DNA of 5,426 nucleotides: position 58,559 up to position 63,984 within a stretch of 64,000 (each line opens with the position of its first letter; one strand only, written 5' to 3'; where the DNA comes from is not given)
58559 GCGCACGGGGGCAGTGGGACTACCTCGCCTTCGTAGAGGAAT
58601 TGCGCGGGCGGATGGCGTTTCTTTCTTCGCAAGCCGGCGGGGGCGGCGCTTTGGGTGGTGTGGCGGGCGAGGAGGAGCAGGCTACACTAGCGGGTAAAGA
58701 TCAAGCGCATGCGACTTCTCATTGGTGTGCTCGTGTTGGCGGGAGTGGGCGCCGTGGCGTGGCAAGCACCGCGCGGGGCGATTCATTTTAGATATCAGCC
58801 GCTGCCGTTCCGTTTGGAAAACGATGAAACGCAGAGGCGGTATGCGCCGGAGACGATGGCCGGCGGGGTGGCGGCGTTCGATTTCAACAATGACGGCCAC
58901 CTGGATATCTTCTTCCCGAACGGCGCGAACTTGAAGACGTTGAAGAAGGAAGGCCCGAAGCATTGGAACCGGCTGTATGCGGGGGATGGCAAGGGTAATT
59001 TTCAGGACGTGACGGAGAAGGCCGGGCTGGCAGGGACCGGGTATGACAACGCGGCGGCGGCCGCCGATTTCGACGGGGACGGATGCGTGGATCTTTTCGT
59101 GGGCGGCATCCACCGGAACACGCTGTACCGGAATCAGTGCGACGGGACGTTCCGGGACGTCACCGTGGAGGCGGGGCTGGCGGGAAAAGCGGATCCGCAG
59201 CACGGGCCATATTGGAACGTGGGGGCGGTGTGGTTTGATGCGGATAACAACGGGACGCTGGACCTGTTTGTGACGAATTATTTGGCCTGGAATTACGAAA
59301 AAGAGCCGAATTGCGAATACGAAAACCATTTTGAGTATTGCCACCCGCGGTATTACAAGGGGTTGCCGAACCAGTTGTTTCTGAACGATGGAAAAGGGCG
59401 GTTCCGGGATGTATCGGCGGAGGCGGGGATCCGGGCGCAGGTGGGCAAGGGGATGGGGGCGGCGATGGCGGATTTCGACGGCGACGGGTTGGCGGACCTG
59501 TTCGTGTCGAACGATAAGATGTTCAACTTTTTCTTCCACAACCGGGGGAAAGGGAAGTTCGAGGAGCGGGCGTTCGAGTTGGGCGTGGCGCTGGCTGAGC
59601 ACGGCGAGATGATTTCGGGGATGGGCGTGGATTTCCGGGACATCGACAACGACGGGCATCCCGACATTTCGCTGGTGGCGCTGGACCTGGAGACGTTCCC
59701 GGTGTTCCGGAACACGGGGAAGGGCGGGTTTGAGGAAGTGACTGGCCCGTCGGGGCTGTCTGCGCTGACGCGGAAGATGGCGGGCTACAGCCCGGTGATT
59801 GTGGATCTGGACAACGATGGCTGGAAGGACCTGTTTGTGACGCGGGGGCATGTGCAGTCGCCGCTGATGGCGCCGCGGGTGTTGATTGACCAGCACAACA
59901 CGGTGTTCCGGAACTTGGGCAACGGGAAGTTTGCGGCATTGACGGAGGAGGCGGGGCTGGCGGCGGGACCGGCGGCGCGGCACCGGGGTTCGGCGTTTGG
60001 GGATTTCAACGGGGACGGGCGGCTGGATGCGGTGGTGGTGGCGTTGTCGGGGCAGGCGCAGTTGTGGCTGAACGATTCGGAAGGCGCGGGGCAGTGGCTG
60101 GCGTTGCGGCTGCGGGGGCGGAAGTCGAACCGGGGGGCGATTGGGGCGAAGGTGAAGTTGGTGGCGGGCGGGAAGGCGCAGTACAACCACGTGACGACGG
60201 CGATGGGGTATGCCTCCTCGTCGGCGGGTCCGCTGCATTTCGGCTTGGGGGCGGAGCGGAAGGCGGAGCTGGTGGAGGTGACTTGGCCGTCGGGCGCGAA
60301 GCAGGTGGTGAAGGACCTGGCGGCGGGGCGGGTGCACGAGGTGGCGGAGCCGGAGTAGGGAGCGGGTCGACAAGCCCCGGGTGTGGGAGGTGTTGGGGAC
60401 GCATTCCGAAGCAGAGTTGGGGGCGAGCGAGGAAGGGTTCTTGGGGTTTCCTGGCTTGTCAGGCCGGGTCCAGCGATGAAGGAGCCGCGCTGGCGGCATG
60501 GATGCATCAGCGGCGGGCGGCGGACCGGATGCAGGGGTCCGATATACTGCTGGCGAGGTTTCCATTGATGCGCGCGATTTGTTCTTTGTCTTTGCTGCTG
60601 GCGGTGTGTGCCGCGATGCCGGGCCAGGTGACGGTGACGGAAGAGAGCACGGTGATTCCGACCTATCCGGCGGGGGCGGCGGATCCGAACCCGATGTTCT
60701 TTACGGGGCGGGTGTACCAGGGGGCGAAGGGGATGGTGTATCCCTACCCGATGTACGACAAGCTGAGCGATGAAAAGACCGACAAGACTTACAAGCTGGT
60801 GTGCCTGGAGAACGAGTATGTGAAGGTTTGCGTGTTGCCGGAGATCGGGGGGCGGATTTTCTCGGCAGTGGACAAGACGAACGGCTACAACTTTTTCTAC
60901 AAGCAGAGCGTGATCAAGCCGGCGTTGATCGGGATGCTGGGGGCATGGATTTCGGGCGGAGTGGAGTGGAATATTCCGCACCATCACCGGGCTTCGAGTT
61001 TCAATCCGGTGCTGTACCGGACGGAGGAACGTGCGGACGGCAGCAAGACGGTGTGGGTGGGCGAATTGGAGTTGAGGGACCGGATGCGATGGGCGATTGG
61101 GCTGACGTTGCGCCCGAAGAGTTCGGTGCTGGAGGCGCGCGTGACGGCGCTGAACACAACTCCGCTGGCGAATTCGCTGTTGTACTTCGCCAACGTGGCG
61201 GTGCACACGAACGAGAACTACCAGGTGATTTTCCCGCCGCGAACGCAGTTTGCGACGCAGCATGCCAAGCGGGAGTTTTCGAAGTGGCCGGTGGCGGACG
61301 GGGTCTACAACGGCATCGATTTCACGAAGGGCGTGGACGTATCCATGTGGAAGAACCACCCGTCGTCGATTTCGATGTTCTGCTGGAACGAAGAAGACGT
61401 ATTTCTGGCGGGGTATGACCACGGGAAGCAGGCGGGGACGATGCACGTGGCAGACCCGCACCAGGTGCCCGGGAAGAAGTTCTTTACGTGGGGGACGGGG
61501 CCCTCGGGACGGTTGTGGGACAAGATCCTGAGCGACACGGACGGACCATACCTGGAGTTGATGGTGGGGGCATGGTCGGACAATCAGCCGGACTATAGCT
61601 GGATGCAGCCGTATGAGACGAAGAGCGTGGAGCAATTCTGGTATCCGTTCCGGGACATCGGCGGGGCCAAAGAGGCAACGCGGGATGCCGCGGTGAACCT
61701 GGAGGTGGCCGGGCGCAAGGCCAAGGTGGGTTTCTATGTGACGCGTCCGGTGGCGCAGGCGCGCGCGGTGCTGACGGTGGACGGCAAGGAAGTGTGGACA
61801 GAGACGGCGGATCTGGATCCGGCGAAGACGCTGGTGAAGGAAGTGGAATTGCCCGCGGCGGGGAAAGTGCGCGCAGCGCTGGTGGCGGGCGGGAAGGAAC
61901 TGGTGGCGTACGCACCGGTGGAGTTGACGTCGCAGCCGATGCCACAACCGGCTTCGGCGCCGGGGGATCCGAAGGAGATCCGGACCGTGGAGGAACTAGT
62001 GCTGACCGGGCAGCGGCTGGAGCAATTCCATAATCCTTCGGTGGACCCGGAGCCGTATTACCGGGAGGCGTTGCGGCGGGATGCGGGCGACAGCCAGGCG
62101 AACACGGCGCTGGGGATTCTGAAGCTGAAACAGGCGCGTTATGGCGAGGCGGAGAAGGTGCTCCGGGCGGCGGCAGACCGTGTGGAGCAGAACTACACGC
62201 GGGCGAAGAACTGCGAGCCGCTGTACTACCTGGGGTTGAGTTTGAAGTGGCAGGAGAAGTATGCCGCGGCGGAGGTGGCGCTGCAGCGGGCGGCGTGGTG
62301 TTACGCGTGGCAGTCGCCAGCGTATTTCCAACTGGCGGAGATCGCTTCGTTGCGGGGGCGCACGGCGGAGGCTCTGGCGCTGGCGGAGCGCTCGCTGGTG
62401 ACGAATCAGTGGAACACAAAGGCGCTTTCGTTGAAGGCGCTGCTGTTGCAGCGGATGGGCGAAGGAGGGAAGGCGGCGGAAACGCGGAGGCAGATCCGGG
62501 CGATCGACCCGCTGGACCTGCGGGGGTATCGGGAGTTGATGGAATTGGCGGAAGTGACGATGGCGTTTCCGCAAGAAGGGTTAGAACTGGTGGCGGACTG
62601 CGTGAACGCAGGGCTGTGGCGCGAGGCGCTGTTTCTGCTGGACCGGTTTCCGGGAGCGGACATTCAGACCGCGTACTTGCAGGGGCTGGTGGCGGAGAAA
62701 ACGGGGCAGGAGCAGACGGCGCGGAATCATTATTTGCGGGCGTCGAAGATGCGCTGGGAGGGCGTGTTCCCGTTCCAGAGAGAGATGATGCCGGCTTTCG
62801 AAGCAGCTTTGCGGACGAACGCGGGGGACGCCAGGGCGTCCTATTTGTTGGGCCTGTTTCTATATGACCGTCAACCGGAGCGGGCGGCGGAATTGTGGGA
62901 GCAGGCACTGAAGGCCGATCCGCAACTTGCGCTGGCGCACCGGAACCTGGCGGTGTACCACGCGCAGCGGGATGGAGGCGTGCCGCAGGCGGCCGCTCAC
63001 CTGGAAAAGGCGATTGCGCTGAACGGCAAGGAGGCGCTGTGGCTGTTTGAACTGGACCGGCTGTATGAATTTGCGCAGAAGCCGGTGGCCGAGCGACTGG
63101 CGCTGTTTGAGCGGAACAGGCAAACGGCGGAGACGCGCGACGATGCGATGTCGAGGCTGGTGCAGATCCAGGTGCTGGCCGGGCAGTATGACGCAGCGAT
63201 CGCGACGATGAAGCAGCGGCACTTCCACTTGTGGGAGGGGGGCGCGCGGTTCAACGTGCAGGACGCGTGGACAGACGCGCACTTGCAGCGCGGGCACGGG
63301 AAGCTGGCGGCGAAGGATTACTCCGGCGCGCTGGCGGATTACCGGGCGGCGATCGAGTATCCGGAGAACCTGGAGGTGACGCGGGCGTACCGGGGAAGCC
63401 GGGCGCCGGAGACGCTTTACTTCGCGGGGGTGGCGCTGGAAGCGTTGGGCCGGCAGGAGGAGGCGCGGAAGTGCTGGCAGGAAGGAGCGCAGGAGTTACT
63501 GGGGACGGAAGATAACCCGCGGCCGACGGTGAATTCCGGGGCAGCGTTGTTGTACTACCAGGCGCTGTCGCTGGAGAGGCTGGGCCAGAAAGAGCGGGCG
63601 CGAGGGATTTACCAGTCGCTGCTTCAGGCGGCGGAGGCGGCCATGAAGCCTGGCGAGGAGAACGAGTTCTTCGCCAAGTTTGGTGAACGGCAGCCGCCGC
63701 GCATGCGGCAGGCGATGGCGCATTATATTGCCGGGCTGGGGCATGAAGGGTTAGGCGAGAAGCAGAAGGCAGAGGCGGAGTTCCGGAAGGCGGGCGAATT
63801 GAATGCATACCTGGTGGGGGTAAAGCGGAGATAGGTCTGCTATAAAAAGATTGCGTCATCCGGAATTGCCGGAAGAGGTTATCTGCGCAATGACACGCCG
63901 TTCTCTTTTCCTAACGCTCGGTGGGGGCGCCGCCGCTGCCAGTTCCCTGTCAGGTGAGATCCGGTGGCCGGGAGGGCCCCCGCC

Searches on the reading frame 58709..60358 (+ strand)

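Call 9: search_protein_families(library=pfam, proteins=[window:58709-60358:+], max_evalue=0.001)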
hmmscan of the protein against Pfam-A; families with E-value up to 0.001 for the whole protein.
window:58709-60358:+ (549 aa): 3 families
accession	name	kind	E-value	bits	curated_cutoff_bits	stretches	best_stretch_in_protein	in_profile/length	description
PF13517.12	FG-GAP_3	-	4.9e-53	178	26.9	7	255-320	1-59/61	FG-GAP-like repeat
PF07593.17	UnbV_ASPIC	-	1.4e-18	67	23.4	1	477-542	1-66/68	ASPIC and UnbV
PF01839.29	FG-GAP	-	1.1e-13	51.1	22.1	0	250-268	4-22/37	FG-GAP repeat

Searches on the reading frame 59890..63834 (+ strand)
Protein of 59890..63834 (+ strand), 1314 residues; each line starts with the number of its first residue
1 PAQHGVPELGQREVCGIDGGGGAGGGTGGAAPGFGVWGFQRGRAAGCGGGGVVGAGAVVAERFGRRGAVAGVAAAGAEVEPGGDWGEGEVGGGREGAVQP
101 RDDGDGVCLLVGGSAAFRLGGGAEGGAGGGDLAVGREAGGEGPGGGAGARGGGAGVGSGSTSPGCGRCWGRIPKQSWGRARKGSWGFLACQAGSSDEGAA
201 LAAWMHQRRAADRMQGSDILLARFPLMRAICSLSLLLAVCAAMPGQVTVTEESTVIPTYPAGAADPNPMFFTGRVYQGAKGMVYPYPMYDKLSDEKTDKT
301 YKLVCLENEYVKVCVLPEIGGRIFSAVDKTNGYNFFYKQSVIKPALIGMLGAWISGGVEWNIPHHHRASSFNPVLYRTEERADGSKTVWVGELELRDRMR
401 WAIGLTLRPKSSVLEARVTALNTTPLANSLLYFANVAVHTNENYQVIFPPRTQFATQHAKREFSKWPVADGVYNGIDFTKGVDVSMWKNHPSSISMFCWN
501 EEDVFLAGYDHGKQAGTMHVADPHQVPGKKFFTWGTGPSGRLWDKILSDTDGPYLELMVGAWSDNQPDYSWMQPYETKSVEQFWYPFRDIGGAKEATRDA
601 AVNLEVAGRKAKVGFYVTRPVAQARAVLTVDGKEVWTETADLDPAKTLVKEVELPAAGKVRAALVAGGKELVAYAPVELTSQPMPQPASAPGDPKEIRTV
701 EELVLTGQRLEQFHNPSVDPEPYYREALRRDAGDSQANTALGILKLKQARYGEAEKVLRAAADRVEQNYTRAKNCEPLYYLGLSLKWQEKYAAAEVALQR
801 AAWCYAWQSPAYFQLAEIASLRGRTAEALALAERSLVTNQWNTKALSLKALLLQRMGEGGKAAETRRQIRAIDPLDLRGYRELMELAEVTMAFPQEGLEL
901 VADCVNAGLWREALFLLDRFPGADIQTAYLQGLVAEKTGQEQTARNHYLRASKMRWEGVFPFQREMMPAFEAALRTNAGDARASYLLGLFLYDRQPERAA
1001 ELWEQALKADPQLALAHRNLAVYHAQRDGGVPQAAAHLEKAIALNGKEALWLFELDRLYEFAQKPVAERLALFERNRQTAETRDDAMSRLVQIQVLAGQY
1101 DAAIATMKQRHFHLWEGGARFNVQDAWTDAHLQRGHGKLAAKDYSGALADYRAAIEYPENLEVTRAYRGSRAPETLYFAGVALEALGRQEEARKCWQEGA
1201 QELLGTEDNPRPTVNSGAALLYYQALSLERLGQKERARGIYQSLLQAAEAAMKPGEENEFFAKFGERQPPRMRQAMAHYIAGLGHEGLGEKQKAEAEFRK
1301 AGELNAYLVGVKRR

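Call 9: search_protein_families(library=pfam, proteins=[window:59890-63834:+], max_evalue=0.001)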
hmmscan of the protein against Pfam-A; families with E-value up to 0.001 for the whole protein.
window:59890-63834:+ (1314 aa): 3 families
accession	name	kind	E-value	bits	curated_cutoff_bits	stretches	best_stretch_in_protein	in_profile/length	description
PF17128.10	DUF5107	-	8.5e-60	202.7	24.4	1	282-586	5-309/310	Domain of unknown function (DUF5107)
PF07719.23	TPR_2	-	2.2e-10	40.2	27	0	1173-1200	1-28/34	Tetratricopeptide repeat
PF14559.12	TPR_19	-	0.00037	21.2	25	0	722-768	12-58/68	Tetratricopeptide repeat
